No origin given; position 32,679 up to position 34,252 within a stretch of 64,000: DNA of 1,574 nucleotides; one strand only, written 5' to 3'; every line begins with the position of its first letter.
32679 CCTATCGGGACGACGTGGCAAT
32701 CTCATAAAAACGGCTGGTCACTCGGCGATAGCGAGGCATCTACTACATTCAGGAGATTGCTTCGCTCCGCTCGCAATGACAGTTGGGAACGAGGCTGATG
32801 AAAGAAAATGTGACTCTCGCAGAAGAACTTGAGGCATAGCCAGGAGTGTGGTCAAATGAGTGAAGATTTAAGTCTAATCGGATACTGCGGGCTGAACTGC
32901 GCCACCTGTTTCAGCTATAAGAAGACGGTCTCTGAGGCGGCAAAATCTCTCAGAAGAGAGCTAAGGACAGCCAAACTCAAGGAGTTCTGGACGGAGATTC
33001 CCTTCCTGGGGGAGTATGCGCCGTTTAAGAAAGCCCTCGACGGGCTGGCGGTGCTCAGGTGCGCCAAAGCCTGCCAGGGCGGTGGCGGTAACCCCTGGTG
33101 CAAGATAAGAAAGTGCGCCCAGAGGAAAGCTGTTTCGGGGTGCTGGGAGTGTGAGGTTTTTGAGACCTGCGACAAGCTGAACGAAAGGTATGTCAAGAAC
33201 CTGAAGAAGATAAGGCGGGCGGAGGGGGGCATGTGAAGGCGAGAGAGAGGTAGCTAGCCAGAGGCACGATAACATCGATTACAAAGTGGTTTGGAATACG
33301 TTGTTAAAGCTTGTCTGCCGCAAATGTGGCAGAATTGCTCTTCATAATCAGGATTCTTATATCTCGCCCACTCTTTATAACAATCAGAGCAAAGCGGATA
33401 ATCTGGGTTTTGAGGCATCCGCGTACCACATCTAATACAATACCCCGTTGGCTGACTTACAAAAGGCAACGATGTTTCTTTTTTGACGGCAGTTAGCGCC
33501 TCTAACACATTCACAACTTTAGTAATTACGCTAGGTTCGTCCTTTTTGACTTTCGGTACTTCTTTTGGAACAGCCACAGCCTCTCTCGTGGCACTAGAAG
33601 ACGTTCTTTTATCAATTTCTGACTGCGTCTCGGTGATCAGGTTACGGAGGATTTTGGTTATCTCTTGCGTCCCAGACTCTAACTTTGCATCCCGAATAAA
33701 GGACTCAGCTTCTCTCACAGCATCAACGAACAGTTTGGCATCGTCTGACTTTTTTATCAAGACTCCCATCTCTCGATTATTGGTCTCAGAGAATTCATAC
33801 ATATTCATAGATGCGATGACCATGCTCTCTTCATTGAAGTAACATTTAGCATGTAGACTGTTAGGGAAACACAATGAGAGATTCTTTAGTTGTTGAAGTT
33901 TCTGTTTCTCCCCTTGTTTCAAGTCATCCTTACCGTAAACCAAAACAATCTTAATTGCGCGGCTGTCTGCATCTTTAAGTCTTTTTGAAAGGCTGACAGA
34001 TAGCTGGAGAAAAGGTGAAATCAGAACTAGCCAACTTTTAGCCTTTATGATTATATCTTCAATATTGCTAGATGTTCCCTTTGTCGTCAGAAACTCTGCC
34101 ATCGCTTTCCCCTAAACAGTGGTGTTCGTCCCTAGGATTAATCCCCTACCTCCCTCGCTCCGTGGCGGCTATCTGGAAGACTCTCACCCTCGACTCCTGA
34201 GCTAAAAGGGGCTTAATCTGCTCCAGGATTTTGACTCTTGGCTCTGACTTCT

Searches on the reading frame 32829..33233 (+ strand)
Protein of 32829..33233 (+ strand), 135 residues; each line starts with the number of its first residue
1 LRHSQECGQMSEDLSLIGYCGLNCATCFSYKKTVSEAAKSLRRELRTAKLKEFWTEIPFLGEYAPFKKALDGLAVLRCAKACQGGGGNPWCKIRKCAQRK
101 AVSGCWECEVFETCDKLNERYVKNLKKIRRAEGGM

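Call 73: search_protein_families(library=pfam, proteins=[window:32829-33233:+], max_evalue=0.01)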
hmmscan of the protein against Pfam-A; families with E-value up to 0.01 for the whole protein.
window:32829-33233:+ (135 aa): 1 family
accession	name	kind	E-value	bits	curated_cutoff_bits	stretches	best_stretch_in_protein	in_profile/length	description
PF12675.12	DUF3795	-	3.7e-13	50.2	22.6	1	17-118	2-82/83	Protein of unknown function (DUF3795)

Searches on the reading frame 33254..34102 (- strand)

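Call 3: search_protein_families(library=pfam, proteins=[window:33254-34102:-], max_evalue=1)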
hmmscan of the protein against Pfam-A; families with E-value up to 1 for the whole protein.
window:33254-34102:- (282 aa): 4 families
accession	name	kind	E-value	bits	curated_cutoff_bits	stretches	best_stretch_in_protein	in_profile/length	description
PF13091.12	PLDc_2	-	2.9e-07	30.8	27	1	16-125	3-124/132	PLD-like domain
PF18912.6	DZR_2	-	0.0018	18.5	27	1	221-277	9-55/56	Double zinc ribbon domain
PF01155.25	HypA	-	0.082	13.4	28.9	1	166-244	17-95/112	Hydrogenase/urease nickel incorporation, metallochaperone, hypA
PF03129.25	HGTP_anticodon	-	0.11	13.1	21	1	36-66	39-68/94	Anticodon binding domain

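Call 4: search_protein_families(library=padloc, proteins=[window:33254-34102:-], max_evalue=1)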
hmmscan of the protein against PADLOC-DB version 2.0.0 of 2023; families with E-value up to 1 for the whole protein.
window:33254-34102:- (282 aa): 11 families
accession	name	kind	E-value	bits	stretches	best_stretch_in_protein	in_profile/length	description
PDLC03922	MkoB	-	9.1e-10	36.4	1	5-159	307-446/610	-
PDLC02614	DrmC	-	4.5e-08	31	1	10-127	22-145/153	DrmC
PDLC02585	DrmC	-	2.5e-06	25.2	1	3-120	99-232/253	DrmC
PDLC02606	DrmC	-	7.3e-05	20.6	1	5-125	30-166/182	DrmC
PDLC02587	DrmC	-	8.8e-05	19.6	1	82-123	204-246/267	DrmC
PDLC02605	DrmC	-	0.00025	18.7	1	82-127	208-254/270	DrmC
PDLC03964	TmtA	-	0.00078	15.5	1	37-202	993-1158/1538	-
PDLC02597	DrmC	-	0.00084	17.3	1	81-123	183-223/242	DrmC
PDLC02599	DrmC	-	0.0019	15.2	1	9-130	9-130/387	DrmC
PDLC02589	DrmC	-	0.0024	15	1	80-141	201-259/264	DrmC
PDLC02616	DrmC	-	0.0045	14.6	1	82-124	164-207/224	DrmC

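Call 5: search_protein_families(library=ncbifam, proteins=[window:33254-34102:-], max_evalue=1)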
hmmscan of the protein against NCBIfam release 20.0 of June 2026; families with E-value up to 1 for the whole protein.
window:33254-34102:- (282 aa): 4 families
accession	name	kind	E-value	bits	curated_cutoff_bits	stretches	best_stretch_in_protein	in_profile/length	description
NF038319.1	DISARM_DrmC_I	equivalog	1.7e-06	27.7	133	1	6-127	91-229/236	DISARM system phospholipase D-like protein DrmC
NF041068.1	DpdK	equivalog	0.022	14.4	100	1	22-112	51-146/167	phospholipase D-like domain-containing protein DpdK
NF004424.0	PRK05766.1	equivalog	0.08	12.8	54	1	220-247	17-46/54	30S ribosomal protein S14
TIGR00442.1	hisS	equivalog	0.1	11.5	286.75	1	37-66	362-391/406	histidine--tRNA ligase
